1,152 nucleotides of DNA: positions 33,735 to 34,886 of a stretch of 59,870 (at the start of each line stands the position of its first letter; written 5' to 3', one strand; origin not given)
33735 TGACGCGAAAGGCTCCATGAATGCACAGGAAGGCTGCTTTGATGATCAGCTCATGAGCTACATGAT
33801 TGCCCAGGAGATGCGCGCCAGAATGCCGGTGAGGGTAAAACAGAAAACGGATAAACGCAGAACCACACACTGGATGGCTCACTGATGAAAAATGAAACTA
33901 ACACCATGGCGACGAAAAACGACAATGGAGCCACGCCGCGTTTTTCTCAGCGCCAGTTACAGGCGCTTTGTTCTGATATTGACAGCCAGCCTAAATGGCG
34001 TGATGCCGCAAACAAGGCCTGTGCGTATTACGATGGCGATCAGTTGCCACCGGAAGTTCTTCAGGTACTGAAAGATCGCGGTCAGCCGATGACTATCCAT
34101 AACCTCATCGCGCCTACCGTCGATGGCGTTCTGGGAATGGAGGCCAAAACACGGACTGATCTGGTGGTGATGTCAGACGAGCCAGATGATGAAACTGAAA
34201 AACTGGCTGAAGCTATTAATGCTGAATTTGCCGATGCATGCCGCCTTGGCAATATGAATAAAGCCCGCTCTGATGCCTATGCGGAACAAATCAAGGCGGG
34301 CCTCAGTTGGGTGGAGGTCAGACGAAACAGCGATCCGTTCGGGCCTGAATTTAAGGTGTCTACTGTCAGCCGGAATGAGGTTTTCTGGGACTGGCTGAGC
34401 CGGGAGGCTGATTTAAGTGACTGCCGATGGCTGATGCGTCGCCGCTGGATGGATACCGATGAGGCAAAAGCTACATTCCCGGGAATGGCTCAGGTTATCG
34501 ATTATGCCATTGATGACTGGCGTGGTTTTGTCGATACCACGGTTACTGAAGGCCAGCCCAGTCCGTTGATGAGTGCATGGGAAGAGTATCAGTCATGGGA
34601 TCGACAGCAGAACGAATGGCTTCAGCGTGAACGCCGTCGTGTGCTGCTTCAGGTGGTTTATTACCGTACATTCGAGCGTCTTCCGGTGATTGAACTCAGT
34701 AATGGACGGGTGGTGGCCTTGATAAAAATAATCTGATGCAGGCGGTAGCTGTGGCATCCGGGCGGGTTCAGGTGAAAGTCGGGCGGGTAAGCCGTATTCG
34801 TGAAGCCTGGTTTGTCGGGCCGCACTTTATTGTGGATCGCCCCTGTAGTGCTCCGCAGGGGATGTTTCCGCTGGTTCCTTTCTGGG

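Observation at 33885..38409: Portal and major capsid both frame-broken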

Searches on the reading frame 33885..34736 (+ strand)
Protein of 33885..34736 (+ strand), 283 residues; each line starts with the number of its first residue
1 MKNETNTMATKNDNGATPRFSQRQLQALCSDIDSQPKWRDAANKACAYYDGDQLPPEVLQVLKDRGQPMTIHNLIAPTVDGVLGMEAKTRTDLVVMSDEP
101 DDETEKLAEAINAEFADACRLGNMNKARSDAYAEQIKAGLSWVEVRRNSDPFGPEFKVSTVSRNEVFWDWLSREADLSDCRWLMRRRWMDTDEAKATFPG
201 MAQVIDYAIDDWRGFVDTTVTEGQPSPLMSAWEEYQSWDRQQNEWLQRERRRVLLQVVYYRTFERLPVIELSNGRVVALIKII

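Call 3: search_protein_families(library=pfam, proteins=[window:33885-34736:+], max_evalue=0.01)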
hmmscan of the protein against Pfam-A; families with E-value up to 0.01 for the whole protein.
window:33885-34736:+ (283 aa): 1 family
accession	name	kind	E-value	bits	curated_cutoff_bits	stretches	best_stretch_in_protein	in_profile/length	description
PF16510.12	P22_portal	-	7.6e-50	170.5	26.1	1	31-274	7-223/594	Phage P22-like portal protein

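Call 4: search_protein_families(library=phrogs, proteins=[window:33885-34736:+], max_evalue=0.001)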
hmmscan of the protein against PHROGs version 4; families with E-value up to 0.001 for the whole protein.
window:33885-34736:+ (283 aa): 3 families
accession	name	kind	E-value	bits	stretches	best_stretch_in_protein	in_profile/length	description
phrog_18470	-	head and packaging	1e-156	519.8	1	1-232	1-232/232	portal protein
phrog_156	-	head and packaging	2.9e-96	324.4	1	12-280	3-245/681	portal protein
phrog_32380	-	unknown function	2.1e-06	28.2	1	44-208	26-188/287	-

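Call 19: list_cluster_members(proteins=[window:33885-34733:+, window:34736-36004:+, window:37196-37504:+, window:37405-38406:+, window:37420-38406:+, window:37447-38406:+])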
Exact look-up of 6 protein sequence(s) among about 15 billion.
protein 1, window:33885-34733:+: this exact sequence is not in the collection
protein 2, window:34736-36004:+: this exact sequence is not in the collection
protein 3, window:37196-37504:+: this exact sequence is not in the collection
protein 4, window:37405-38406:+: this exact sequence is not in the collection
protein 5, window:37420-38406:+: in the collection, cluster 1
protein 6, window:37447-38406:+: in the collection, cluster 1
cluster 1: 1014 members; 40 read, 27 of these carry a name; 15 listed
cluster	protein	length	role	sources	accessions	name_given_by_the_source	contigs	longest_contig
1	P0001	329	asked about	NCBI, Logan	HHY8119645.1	TPA: N4-gp56 family major capsid protein, partial [Escherichia coli]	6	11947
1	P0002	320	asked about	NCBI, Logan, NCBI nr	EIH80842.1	hypothetical protein EC40522_3178 [Escherichia coli 4.0522]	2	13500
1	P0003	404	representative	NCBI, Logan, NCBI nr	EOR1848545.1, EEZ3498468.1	N4-gp56 family major capsid protein [Escherichia coli]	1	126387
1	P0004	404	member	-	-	TPA: N4-gp56 family major capsid protein [Escherichia coli] | N4-gp56 family major capsid protein n=7 Tax=root TaxID=1 RepID=A0A3Z6K692_ECOLX | N4-gp56 family major capsid protein [Escherichia coli]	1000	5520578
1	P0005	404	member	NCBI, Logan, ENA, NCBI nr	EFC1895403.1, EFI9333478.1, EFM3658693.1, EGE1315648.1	N4-gp56 family major capsid protein [Escherichia coli]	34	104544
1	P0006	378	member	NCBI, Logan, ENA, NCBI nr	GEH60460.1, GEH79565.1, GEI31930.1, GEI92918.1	phage major capsid protein [Escherichia coli O145:H28]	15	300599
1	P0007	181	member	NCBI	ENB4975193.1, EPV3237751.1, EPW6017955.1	DUF4043 family protein, partial [Escherichia coli]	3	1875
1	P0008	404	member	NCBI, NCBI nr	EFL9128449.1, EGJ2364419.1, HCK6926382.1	N4-gp56 family major capsid protein [Escherichia coli]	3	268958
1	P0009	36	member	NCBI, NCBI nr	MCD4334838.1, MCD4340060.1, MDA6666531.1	DUF4043 family protein, partial [Escherichia coli] | DUF4043 family protein [Escherichia coli]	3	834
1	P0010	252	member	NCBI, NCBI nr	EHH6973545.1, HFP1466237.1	TPA: DUF4043 family protein, partial [Escherichia coli] | DUF4043 family protein [Escherichia coli]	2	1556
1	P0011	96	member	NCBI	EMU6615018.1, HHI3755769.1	TPA: DUF4043 family protein, partial [Escherichia coli]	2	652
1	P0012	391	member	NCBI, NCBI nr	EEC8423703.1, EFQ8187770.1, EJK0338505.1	N4-gp56 family major capsid protein, partial [Escherichia coli] | N4-gp56 family major capsid protein [Escherichia coli]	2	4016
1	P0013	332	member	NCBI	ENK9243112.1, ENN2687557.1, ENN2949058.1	N4-gp56 family major capsid protein, partial [Escherichia coli]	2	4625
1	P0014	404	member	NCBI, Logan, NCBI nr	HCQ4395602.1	TPA: N4-gp56 family major capsid protein [Escherichia coli] | N4-gp56 family major capsid protein [Escherichia coli]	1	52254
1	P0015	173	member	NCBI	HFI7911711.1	TPA: DUF4043 family protein, partial [Escherichia coli]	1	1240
